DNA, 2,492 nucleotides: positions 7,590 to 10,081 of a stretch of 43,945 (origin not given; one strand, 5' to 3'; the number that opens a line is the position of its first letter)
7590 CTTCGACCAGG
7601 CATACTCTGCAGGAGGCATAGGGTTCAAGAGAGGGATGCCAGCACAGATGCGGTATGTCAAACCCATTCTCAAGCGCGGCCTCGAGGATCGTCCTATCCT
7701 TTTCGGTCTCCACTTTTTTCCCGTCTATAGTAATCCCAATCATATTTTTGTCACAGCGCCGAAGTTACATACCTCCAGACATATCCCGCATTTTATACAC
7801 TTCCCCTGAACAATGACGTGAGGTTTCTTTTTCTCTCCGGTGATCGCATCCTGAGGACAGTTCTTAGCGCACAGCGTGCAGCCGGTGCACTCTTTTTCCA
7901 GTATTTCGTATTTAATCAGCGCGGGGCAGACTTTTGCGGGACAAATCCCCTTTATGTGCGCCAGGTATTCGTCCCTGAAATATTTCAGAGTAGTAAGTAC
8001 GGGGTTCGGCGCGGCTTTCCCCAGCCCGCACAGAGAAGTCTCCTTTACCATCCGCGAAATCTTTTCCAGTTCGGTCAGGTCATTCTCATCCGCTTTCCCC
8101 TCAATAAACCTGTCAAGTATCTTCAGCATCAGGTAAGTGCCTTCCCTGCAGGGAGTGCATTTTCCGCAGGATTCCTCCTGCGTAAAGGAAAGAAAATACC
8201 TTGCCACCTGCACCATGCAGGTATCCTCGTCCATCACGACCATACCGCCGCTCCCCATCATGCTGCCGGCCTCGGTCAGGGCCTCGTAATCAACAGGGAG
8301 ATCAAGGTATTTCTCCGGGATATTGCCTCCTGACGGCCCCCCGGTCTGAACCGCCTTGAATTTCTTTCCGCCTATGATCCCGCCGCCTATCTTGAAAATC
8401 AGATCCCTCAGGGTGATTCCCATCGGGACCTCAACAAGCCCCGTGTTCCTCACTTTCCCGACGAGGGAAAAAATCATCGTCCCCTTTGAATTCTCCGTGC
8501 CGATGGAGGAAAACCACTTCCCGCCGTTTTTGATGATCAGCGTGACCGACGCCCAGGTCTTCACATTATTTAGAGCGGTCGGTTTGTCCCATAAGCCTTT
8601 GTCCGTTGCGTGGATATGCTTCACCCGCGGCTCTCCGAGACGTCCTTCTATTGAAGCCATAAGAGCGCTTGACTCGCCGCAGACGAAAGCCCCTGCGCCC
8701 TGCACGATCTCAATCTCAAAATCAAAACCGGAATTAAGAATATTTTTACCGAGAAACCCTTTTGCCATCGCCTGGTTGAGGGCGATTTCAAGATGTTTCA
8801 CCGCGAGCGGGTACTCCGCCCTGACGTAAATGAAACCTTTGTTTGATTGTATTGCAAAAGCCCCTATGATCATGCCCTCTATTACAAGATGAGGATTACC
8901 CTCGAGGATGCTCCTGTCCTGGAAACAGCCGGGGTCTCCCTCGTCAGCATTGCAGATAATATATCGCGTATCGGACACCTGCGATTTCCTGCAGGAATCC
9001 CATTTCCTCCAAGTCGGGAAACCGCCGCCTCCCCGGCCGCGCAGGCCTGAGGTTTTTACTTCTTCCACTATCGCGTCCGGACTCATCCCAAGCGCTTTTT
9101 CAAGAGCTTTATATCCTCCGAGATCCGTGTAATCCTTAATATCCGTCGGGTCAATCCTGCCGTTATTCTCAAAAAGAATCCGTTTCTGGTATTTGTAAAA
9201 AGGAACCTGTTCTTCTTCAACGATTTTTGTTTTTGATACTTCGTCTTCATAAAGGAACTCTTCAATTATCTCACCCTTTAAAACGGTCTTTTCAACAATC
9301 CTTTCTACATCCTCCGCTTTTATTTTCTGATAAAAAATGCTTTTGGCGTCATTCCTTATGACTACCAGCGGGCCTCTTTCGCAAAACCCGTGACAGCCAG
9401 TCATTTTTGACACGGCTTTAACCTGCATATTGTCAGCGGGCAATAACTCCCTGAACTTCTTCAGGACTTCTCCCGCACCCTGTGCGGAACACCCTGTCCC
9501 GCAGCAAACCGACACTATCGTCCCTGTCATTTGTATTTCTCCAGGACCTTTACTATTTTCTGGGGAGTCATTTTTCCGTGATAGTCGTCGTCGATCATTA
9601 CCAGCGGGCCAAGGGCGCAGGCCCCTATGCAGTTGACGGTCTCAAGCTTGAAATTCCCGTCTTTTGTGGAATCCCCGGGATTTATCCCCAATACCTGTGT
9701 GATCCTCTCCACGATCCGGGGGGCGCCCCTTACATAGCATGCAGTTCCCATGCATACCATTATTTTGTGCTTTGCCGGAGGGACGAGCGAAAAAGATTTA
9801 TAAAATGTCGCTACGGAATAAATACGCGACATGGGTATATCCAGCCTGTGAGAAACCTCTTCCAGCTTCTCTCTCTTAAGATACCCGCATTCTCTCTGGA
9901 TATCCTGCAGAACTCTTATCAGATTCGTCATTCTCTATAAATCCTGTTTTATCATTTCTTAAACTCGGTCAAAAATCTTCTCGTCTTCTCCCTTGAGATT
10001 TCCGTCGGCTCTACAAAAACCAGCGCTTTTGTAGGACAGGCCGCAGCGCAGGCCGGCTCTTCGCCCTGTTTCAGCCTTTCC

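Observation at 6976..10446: HydBC/Bfu-type NuoE-NuoF-(truncated NuoG) flavin module inserted between acsA/cooF and acsB of the CODH/ACS operon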

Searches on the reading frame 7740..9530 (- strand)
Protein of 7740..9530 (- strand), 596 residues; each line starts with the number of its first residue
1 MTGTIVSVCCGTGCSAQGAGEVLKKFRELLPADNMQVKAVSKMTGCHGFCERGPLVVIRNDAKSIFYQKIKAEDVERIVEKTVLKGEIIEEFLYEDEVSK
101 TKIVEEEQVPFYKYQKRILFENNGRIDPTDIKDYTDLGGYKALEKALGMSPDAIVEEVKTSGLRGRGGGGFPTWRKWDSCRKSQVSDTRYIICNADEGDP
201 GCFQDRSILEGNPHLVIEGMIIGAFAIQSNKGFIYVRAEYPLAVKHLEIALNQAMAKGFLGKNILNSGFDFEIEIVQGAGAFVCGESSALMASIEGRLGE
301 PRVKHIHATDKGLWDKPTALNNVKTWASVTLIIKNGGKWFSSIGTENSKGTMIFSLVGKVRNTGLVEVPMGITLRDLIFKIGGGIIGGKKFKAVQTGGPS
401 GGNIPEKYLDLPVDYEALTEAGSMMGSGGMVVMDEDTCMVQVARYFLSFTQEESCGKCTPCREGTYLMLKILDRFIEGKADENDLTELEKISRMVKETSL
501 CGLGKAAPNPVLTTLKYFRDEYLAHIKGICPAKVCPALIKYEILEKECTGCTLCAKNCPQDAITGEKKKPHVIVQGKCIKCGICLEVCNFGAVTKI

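Call 4: search_protein_families(library=pfam, proteins=[window:7740-9530:-])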
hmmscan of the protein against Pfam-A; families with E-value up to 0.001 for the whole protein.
window:7740-9530:- (596 aa): 11 families
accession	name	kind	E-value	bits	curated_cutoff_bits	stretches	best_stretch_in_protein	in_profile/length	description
PF01512.22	Complex1_51K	-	5.3e-43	146.9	31.2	1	158-330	1-149/150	Nuo51 FMN-binding domain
PF10589.14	NADH_4Fe-4S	-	7.5e-34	115.9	23.5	1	442-525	2-85/85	NADH-ubiquinone oxidoreductase-F iron-sulfur binding region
PF14697.11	Fer4_21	-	7.9e-08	32.8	35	1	543-589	3-52/59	4Fe-4S dicluster domain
PF13187.11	Fer4_9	-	1.3e-07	32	27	1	547-591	1-50/52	4Fe-4S dicluster domain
PF00037.32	Fer4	-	7.1e-07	29.2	21.1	2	542-564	2-24/24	4Fe-4S binding domain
PF12838.12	Fer4_7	-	9.1e-07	29.7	27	1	548-592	2-52/52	4Fe-4S dicluster domain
PF10531.15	SLBB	-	1.1e-06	28.9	27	1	354-400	2-51/55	SLBB domain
PF01257.25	2Fe-2S_thioredx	-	1.5e-06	28.6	24.8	1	5-81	67-143/145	Thioredoxin-like [2Fe-2S] ferredoxin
PF13237.11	Fer4_10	-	4.8e-06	26.8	25.5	1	543-588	4-52/53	4Fe-4S dicluster domain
PF22461.2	SLBB_2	-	8.5e-05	23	27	1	354-399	3-49/79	SLBB domain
PF06999.17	Suc_Fer-like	-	0.00095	19.7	34.9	0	21-92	117-188/191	Sucrase/ferredoxin-like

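Call 30: search_solved_structures(query=window:7740-9530:-, max_evalue=1e-20, show_alignments=3)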
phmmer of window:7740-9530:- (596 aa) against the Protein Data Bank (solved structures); distinct sequences matched with E-value up to 1e-20: 63 (the best 60 are shown).
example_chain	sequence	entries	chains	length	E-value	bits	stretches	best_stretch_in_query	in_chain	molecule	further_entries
7t2r_B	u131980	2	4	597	5.7e-229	764.8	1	6-596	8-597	NiFe hydrogenase subunit B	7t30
9mqx_B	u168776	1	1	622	1.4e-227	760.2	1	5-593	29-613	NADH:ubiquinone oxidoreductase, NADH-binding (51 kD) subunit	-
9n5u_B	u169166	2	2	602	2e-213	713.5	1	11-593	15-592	NfnB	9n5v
8a6t_B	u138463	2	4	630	2e-210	703.5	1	5-595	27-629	Electron bifurcating hydrogenase subunit HydB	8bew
9bov_B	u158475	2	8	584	2.1e-210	703.4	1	11-594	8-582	NADH dehydrogenase (Quinone)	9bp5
7q4v_B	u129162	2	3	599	9e-210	701.4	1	6-595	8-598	Iron hydrogenase HydB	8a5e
7p5h_B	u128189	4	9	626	1.6e-195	654.3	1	2-593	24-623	Fe-hydrogenase, subunit beta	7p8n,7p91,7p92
8oh5_B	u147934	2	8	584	9.6e-193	645.1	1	15-593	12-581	NAD-reducing hydrogenase subunit HoxF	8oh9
7q4w_B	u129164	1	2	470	9.5e-187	625.3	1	131-595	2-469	Iron hydrogenase HydB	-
6vw7_B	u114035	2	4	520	2.9e-116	392.6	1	12-522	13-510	NAD-dependent formate dehydrogenase beta subunit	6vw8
9fii_B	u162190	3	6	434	1.1e-110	374.2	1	130-525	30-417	NADH-quinone oxidoreductase subunit F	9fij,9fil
6hl2_B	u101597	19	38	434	3.8e-110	372.3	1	130-525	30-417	NADH-quinone oxidoreductase subunit F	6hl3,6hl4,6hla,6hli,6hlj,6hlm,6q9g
9fe7_B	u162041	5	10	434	3.8e-110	372.3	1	130-525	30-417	NADH-quinone oxidoreductase subunit F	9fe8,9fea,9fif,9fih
7q5y_C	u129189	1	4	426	4e-110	372.3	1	130-525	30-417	NADH-quinone oxidoreductase subunit F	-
6q9c_B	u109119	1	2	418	5.5e-110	371.8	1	130-523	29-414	NADH-quinone oxidoreductase subunit F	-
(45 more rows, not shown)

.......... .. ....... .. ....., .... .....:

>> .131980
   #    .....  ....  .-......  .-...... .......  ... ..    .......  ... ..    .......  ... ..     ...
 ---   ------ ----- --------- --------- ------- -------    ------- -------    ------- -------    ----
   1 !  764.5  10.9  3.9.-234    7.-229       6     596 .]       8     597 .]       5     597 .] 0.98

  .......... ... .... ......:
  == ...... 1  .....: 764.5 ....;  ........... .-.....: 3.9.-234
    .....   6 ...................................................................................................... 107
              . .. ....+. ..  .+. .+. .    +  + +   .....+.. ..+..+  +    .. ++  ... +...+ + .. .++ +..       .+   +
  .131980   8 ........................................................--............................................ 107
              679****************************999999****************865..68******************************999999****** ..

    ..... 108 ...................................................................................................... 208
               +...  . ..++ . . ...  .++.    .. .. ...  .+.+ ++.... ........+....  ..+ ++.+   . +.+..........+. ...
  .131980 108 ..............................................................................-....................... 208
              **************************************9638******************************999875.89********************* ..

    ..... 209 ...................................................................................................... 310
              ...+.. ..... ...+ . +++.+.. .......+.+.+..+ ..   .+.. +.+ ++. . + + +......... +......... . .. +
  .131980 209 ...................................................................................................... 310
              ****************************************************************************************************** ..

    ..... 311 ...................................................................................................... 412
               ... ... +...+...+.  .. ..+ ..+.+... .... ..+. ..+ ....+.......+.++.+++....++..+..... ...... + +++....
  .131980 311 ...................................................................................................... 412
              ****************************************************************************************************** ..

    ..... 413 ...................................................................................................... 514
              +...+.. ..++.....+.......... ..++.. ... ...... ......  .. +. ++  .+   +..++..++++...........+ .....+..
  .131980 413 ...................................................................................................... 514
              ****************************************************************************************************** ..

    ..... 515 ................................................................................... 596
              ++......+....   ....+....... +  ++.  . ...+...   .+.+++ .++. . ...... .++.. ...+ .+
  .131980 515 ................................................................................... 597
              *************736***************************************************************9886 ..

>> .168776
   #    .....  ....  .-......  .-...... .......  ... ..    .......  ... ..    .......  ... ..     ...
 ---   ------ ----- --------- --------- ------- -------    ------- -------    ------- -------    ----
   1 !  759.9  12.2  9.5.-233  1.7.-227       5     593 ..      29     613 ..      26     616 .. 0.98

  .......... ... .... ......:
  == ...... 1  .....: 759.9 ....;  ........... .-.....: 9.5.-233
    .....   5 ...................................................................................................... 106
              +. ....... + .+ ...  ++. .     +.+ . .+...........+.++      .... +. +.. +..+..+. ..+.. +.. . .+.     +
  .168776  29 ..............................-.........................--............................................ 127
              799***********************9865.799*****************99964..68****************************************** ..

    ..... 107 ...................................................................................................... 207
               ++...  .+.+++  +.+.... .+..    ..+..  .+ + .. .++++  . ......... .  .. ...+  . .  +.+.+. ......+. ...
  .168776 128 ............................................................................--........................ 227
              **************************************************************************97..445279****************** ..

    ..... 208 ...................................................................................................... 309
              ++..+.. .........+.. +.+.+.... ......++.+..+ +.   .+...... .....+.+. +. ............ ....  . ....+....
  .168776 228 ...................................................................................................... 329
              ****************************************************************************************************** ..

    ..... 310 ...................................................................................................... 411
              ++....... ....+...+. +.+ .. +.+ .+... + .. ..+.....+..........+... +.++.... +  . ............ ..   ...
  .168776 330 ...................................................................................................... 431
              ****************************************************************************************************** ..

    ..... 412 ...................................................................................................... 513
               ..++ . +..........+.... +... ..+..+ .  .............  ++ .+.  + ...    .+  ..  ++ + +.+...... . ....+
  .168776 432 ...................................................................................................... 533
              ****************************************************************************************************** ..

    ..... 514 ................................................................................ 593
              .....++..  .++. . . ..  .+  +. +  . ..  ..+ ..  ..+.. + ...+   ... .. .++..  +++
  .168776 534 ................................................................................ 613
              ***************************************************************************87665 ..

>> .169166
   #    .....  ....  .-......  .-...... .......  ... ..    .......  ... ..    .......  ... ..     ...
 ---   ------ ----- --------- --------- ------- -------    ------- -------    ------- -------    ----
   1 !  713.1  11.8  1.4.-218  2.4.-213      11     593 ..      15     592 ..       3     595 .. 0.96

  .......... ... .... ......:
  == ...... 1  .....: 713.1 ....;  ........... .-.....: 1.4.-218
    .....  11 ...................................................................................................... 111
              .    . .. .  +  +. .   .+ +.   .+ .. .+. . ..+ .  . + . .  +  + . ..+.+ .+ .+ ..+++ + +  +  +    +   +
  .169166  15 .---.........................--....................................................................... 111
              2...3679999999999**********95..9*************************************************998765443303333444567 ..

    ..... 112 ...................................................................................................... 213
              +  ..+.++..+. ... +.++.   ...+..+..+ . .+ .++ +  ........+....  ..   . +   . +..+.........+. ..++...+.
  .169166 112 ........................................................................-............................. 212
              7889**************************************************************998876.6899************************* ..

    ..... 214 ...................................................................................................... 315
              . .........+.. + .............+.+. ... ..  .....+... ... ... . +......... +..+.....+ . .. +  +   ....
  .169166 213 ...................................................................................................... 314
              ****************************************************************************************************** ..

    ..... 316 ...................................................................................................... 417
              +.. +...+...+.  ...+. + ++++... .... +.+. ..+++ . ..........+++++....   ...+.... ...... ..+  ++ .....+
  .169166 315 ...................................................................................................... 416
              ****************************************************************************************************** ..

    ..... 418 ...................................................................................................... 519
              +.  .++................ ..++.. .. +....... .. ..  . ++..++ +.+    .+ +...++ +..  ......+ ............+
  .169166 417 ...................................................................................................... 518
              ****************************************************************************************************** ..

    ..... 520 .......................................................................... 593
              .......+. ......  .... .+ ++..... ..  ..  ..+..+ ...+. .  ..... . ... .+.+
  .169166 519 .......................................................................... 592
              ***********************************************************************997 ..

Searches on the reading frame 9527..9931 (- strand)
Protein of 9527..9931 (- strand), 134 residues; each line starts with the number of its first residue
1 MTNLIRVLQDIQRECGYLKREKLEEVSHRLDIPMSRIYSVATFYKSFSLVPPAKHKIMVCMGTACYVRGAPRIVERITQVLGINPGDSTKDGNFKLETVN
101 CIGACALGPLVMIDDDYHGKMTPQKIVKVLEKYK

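Call 4: search_protein_families(library=pfam, proteins=[window:9527-9931:-])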
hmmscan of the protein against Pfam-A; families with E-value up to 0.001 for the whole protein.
window:9527-9931:- (134 aa): 1 family
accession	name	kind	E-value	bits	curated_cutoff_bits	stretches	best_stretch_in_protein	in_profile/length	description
PF01257.25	2Fe-2S_thioredx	-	1.6e-48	164.7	24.8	1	3-134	14-145/145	Thioredoxin-like [2Fe-2S] ferredoxin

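Call 34: search_solved_structures(query=window:9527-9931:-, max_evalue=1e-10, show_alignments=1)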
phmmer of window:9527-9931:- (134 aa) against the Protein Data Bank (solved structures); distinct sequences matched with E-value up to 1e-10: 53.
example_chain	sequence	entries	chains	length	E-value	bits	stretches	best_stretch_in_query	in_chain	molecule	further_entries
7t2r_C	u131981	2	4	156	4e-42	146.7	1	3-134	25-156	NiFe hydrogenase subunit C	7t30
8a6t_C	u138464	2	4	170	7.1e-37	129.8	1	4-133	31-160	Electron bifurcating hydrogenase subunit HydC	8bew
7q4v_C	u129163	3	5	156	1.1e-36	129.1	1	4-133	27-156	Iron hydrogenase HydC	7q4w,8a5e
9n5u_C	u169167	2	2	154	4.2e-36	127.3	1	3-132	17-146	NfnC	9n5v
9mqx_C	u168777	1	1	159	2.1e-35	125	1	4-132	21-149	NADH:ubiquinone oxidoreductase 24 kD subunit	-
7p5h_C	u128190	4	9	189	1.4e-33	119.1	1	3-134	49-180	Fe-hydrogenase, subunit gamma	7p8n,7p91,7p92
8oh5_A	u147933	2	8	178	1.2e-30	109.6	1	3-131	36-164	NAD-dependent formate dehydrogenase gamma subunit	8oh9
9bov_C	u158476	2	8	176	1.5e-30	109.3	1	2-131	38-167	NADH dehydrogenase (Ubiquinone), 24 kDa subunit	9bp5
8b9z_E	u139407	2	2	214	6.9e-27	97.5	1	5-131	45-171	NADH dehydrogenase (Ubiquinone) 24 kDa subunit, isoform A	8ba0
6gcs_H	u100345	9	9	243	7.5e-27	97.4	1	9-132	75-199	24-KDA SUBUNIT (NUHM) | Subunit NUHM of NADH:Ubiquinone Oxidoreductase (Complex I)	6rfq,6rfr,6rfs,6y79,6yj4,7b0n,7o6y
8esw_V2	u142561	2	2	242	9.4e-27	97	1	5-131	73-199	NADH dehydrogenase (Ubiquinone) 24 kDa subunit, isoform A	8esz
9ihp_E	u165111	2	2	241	6.6e-26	94.3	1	10-132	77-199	NUHM (24 kDa) subunit of mitochondrial NADH:ubiquinone oxidoreductase (Complex I)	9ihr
7zd6_2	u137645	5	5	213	1.4e-25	93.2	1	5-133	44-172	NADH dehydrogenase [ubiquinone] flavoprotein 2, mitochondrial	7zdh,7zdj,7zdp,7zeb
9w2u_E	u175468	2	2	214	1.4e-25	93.2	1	5-133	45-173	NADH dehydrogenase [ubiquinone] flavoprotein 2, mitochondrial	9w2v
7v2c_O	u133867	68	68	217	1.5e-25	93.2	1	5-133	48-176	NADH dehydrogenase [ubiquinone] flavoprotein 2, mitochondrial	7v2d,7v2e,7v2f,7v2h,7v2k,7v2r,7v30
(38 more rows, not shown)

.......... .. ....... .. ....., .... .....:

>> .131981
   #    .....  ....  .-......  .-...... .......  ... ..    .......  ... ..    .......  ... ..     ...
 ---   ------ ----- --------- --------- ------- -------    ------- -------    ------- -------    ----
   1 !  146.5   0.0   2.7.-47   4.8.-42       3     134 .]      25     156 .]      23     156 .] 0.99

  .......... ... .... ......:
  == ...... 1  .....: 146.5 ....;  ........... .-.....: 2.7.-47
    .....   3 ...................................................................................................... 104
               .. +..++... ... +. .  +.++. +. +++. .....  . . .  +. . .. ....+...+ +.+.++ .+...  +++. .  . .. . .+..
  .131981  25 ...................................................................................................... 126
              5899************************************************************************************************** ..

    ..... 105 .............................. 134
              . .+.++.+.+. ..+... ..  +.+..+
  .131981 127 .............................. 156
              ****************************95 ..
